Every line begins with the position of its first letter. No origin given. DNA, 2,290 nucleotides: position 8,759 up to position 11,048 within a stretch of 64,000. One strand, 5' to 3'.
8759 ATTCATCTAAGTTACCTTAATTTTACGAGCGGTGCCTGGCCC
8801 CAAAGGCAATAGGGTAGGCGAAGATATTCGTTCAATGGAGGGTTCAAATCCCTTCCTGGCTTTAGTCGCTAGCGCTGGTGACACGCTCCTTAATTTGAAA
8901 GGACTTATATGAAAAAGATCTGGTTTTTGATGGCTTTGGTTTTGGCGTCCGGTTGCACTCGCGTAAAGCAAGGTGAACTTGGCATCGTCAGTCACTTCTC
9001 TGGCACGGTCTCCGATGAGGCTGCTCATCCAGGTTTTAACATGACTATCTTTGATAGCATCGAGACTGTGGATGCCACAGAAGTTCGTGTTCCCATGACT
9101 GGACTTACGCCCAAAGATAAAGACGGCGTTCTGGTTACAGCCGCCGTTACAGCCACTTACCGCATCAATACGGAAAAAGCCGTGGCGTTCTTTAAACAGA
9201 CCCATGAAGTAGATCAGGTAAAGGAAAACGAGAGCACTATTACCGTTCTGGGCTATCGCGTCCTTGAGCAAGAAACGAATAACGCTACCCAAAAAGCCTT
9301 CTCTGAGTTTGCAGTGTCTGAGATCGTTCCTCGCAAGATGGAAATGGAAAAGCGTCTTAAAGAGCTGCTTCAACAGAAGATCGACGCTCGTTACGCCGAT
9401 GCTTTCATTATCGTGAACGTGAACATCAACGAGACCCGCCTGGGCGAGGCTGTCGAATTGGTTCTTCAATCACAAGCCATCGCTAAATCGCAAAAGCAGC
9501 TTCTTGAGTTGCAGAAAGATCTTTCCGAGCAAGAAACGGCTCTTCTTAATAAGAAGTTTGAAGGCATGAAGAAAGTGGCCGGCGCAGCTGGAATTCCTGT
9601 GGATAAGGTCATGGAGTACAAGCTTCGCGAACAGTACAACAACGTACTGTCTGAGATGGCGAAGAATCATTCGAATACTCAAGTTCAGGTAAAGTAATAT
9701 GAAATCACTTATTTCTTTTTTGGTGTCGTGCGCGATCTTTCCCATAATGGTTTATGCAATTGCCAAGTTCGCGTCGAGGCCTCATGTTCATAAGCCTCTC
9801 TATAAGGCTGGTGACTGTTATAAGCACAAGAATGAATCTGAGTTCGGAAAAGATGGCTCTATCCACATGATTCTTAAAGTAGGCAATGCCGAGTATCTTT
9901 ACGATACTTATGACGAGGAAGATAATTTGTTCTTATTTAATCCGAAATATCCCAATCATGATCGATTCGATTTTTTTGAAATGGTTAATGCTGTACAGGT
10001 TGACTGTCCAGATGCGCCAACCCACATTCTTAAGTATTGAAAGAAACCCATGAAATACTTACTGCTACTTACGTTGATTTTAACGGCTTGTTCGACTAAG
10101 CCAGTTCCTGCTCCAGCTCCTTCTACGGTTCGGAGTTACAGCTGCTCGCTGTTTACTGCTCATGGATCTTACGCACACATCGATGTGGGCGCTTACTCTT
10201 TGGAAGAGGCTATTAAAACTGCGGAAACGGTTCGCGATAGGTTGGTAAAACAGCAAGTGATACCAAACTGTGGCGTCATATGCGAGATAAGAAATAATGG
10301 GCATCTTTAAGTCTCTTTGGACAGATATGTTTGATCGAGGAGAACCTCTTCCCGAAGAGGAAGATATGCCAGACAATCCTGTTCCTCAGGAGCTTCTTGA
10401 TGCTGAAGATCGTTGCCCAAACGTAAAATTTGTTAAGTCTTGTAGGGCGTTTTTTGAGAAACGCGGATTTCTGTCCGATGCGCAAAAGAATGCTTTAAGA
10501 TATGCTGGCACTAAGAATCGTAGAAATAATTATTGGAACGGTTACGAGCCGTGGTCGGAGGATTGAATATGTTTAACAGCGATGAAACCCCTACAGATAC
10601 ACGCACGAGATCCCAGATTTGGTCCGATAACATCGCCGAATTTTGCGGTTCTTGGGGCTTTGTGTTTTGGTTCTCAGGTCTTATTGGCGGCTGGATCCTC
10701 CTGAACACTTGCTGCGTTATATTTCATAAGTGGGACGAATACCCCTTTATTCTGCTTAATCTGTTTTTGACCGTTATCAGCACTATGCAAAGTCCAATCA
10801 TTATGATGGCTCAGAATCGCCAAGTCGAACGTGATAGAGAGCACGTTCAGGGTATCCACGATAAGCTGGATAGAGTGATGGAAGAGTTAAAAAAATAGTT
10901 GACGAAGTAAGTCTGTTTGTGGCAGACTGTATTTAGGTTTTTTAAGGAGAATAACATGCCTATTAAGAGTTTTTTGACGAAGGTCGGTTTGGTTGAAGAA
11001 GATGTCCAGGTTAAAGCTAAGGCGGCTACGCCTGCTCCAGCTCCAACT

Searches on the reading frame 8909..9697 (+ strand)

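Call 82: search_protein_families(library=pfam, proteins=[window:8909-9697:+], max_evalue=0.0001)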
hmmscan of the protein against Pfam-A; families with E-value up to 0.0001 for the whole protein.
window:8909-9697:+ (262 aa): 1 family
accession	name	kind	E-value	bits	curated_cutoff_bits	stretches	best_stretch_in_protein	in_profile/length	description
PF01145.31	Band_7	-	3.7e-12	47.1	23.6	1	18-207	2-171/176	SPFH domain / Band 7 family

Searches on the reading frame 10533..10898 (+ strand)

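Call 101: search_protein_families(library=pfam, proteins=[window:10533-10898:+], max_evalue=0.0001)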
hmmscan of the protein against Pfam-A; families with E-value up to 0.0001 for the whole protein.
window:10533-10898:+ (121 aa): 1 family
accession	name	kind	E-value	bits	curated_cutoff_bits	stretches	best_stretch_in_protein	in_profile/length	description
PF06210.16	DUF1003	-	1.1e-24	87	27.4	1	38-107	1-70/103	Protein of unknown function (DUF1003)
